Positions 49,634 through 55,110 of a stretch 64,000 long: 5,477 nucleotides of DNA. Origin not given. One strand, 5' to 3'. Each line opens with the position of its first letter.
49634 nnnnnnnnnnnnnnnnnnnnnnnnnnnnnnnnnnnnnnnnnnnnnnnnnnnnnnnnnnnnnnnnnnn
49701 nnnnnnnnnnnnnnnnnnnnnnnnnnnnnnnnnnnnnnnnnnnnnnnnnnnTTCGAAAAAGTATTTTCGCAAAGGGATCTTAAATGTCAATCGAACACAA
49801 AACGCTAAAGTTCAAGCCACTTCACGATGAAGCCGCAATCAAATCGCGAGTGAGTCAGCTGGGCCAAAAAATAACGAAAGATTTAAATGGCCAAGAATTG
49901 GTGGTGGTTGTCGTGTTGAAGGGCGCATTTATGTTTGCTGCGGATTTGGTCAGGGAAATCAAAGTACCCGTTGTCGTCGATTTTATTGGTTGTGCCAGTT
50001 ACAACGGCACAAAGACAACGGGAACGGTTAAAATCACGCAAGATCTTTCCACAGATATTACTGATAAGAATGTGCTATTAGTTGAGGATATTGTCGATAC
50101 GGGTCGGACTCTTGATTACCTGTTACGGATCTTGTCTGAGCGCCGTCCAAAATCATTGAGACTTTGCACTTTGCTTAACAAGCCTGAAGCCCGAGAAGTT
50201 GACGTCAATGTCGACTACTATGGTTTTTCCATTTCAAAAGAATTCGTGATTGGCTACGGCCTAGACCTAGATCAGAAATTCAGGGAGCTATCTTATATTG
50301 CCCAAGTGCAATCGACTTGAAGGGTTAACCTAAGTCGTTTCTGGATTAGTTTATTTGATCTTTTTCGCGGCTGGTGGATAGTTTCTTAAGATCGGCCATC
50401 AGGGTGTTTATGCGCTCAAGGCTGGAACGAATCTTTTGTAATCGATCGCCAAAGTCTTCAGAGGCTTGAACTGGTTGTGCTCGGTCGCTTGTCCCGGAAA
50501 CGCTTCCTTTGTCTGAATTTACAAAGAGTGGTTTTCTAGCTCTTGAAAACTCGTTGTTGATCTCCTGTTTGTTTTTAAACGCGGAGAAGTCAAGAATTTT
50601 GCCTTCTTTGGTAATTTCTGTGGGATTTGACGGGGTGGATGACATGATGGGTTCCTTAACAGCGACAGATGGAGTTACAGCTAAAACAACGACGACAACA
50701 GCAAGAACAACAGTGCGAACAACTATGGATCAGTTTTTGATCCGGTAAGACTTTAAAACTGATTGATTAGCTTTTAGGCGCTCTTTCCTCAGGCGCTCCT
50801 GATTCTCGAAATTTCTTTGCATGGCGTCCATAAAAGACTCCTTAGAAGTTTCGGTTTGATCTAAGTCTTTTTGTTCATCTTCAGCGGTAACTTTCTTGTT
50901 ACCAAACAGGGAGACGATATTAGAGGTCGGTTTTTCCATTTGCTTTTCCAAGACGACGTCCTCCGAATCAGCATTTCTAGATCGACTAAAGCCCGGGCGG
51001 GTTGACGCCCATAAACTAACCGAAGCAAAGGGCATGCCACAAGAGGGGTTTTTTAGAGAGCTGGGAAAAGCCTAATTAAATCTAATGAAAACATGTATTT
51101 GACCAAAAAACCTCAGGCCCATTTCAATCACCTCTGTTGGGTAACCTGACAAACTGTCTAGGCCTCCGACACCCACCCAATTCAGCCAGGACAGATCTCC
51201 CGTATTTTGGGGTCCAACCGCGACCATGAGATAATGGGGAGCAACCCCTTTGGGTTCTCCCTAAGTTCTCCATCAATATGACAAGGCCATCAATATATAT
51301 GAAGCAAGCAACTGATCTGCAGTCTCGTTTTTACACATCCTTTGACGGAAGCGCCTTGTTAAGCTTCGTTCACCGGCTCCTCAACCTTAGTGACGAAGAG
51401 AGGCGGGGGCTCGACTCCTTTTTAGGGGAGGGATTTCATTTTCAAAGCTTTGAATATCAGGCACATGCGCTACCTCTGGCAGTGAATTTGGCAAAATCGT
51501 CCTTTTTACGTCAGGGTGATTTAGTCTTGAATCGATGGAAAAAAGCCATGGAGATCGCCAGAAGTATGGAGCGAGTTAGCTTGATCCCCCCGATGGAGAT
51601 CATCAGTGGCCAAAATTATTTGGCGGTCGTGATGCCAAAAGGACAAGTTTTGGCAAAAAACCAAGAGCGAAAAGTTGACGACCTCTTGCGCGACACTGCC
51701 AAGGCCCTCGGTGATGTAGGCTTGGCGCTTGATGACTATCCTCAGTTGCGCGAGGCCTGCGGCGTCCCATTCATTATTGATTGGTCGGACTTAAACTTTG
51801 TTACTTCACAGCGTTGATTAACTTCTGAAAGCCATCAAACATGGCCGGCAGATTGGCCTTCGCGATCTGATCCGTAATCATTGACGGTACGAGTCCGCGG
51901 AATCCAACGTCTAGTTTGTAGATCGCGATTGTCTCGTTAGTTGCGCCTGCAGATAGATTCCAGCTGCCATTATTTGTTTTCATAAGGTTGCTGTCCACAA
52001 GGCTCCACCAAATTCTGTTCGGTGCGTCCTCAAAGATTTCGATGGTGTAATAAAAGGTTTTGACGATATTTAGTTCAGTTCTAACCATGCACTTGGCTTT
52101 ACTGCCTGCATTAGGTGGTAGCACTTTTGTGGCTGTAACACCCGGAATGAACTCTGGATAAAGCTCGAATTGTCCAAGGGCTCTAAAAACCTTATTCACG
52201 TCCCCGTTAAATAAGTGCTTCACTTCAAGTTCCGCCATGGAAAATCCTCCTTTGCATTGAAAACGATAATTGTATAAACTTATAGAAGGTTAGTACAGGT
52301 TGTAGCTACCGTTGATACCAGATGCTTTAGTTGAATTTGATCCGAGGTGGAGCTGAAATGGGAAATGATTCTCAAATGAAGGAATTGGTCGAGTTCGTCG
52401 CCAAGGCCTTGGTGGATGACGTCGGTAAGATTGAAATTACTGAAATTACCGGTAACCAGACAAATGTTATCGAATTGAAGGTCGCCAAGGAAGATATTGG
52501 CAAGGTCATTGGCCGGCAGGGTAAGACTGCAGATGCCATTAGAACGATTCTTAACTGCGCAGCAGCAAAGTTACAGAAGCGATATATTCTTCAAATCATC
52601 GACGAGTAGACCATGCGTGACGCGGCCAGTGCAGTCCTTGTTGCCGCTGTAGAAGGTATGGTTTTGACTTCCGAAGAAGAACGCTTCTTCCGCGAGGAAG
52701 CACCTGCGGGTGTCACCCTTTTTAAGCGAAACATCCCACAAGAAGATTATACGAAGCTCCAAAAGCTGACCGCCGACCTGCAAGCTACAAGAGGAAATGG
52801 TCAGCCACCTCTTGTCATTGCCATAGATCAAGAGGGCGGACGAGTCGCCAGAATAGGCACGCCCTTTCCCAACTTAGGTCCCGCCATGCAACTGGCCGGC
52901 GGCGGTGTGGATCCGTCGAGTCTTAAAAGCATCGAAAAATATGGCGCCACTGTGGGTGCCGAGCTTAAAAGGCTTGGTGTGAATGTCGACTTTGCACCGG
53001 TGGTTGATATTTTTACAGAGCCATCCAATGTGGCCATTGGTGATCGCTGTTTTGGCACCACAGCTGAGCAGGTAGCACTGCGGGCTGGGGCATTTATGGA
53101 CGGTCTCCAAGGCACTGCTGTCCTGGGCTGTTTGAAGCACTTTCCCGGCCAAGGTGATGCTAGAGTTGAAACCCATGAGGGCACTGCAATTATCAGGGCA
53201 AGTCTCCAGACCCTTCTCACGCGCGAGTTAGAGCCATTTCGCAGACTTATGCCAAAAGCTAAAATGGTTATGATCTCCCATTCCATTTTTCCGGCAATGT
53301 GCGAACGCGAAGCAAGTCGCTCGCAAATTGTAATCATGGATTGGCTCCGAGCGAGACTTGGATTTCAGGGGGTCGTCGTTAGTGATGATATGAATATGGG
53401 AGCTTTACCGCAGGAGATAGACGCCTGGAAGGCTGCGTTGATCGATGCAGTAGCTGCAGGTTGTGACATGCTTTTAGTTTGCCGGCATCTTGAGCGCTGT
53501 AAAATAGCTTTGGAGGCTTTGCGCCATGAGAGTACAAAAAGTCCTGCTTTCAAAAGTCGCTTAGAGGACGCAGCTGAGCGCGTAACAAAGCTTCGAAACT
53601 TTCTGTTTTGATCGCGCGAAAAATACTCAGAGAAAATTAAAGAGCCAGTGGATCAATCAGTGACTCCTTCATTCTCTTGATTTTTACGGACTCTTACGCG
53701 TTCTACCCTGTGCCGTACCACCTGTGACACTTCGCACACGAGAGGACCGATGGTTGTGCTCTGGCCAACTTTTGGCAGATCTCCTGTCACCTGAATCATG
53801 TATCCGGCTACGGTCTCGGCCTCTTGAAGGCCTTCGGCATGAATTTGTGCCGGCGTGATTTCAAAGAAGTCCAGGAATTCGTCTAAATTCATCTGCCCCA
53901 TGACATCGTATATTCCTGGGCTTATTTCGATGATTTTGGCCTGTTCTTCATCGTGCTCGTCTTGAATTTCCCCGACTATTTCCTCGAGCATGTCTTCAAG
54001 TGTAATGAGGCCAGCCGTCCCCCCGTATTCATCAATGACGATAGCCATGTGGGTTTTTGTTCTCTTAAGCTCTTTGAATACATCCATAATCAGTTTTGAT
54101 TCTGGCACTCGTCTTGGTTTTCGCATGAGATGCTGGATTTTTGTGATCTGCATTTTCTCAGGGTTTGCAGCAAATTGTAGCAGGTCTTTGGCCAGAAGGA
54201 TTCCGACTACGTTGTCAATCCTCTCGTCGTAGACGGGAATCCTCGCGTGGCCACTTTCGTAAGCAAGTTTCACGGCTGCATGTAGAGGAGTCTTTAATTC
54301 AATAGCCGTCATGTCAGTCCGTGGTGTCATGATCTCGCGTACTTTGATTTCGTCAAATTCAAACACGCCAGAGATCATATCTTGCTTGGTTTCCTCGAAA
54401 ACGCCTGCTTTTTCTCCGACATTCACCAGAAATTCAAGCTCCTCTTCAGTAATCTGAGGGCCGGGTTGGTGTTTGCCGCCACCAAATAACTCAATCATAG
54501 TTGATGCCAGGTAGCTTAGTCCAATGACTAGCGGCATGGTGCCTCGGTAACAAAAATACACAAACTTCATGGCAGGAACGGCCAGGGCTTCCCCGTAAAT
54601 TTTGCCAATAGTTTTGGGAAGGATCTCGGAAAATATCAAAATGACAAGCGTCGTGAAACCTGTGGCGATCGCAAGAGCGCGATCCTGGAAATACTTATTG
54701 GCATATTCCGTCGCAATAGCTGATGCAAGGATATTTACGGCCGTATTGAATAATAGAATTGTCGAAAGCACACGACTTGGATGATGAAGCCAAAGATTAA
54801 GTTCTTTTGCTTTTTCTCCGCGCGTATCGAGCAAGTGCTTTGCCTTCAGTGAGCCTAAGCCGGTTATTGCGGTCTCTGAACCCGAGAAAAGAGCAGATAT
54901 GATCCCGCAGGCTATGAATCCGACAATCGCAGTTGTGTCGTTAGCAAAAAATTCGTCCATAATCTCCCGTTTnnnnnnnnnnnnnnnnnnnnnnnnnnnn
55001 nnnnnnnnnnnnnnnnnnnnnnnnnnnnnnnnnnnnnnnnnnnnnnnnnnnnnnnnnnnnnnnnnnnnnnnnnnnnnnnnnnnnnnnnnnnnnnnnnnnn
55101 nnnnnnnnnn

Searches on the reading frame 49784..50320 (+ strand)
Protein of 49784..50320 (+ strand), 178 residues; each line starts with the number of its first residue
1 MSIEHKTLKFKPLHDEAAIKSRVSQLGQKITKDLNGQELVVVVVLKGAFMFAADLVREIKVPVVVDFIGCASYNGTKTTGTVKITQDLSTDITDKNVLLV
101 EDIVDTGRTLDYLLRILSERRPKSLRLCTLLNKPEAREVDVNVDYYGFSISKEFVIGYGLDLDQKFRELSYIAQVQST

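Call 31: search_protein_families(library=pfam, proteins=[window:49784-50320:+], max_evalue=0.001)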
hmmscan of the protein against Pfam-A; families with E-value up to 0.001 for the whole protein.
window:49784-50320:+ (178 aa): 2 families
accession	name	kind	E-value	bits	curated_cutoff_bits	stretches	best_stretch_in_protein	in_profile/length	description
PF00156.33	Pribosyltran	-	9.8e-31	106.6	26.3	1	13-161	5-156/158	Phosphoribosyl transferase domain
PF14681.12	UPRTase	-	0.00046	20.1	27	1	30-135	58-163/206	Uracil phosphoribosyltransferase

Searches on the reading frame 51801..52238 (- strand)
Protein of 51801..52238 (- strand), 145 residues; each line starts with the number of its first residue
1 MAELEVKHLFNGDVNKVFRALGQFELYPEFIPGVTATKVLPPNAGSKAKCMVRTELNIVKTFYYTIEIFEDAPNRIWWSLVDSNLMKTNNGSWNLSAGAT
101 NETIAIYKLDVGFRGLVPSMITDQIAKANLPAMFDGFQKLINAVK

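Call 112: search_protein_families(library=pfam, proteins=[window:51801-52238:-], max_evalue=0.00001)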
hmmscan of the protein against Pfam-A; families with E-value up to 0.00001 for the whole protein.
window:51801-52238:- (145 aa): 1 family
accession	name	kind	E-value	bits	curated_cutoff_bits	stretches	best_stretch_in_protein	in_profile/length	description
PF03364.25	Polyketide_cyc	-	2.3e-09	38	23.4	1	14-135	5-123/126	Polyketide cyclase / dehydrase and lipid transport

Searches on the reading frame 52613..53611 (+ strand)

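Call 112: search_protein_families(library=pfam, proteins=[window:52613-53611:+], max_evalue=0.00001)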
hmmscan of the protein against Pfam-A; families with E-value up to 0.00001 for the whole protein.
window:52613-53611:+ (332 aa): 1 family
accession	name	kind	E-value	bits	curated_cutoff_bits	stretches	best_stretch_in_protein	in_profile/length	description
PF00933.27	Glyco_hydro_3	-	1.5e-58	199.1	27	1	22-327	20-316/316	Glycosyl hydrolase family 3 N terminal domain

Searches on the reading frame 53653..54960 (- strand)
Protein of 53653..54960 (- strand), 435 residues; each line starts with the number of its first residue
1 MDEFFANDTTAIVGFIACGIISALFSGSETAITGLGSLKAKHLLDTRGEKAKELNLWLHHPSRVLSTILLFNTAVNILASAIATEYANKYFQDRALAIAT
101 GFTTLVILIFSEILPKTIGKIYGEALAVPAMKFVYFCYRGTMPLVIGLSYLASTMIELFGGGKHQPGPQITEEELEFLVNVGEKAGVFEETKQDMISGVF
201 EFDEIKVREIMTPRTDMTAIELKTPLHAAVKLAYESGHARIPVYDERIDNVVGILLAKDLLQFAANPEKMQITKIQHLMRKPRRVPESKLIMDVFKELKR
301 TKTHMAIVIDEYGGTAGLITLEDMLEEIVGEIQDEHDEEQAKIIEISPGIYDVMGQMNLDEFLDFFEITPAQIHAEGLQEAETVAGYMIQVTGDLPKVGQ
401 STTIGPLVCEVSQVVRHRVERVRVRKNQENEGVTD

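Call 112: search_protein_families(library=pfam, proteins=[window:53653-54960:-], max_evalue=0.00001)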
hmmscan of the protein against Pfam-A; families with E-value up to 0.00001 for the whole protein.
window:53653-54960:- (435 aa): 3 families
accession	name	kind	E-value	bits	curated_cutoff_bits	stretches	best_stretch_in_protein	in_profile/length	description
PF01595.25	CNNM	-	9.8e-45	152.9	28.4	1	15-191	3-180/181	Cyclin M transmembrane N-terminal domain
PF03471.22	CorC_HlyC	-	1.5e-14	54.2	27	1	345-427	2-80/81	Transporter associated domain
PF00571.33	CBS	-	4.1e-14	53.1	24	0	207-263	1-54/57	CBS domain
